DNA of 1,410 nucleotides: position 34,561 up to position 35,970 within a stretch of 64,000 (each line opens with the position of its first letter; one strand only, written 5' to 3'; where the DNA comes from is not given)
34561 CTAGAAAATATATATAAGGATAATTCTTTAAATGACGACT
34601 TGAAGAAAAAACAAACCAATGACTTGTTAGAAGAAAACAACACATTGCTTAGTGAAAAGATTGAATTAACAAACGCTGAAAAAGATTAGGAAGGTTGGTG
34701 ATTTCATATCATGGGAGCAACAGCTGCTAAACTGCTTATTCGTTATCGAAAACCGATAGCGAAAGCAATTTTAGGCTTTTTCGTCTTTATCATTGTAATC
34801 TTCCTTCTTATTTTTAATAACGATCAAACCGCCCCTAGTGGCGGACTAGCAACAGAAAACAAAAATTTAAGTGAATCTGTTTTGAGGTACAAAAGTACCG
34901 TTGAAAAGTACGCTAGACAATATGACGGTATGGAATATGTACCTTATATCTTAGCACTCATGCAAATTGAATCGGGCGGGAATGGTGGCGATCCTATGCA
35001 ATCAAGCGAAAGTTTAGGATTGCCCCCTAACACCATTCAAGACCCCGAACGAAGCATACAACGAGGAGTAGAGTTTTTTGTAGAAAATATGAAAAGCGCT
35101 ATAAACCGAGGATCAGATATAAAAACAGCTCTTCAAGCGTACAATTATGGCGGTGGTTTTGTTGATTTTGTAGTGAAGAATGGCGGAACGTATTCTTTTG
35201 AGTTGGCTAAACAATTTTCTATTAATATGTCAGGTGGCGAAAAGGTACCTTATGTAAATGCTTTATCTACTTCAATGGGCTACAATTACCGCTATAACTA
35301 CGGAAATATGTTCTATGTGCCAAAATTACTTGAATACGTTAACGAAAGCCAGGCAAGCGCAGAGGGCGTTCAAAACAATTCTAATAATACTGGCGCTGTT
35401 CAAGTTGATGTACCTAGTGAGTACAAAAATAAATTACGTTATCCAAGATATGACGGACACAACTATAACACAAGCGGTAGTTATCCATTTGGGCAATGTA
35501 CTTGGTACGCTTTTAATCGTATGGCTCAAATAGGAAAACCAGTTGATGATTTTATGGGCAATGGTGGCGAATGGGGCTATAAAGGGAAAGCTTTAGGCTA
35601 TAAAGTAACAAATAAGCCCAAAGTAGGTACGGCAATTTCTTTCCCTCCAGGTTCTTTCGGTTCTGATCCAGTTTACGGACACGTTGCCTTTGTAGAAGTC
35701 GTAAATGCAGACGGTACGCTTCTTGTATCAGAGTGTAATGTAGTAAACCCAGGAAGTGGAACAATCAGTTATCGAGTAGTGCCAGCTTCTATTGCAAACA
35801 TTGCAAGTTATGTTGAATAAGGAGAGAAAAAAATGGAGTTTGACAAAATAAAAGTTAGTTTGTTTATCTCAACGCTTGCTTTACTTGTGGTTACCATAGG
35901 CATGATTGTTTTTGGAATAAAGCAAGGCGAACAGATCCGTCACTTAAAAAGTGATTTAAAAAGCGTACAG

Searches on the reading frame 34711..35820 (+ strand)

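Call 38: search_protein_families(library=pfam, proteins=[window:34711-35820:+], max_evalue=0.00001)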
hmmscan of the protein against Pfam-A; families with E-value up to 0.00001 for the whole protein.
window:34711-35820:+ (369 aa): 3 families
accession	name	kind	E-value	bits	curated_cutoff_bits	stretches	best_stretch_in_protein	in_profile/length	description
PF13702.11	Lysozyme_like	-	4.6e-51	173.1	25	1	54-209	1-164/165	Lysozyme-like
PF05257.22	CHAP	-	4.6e-23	81.9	26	1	255-343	3-81/81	CHAP domain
PF01464.25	SLT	-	2.6e-06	27.4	21.3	0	83-161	40-111/117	Transglycosylase SLT domain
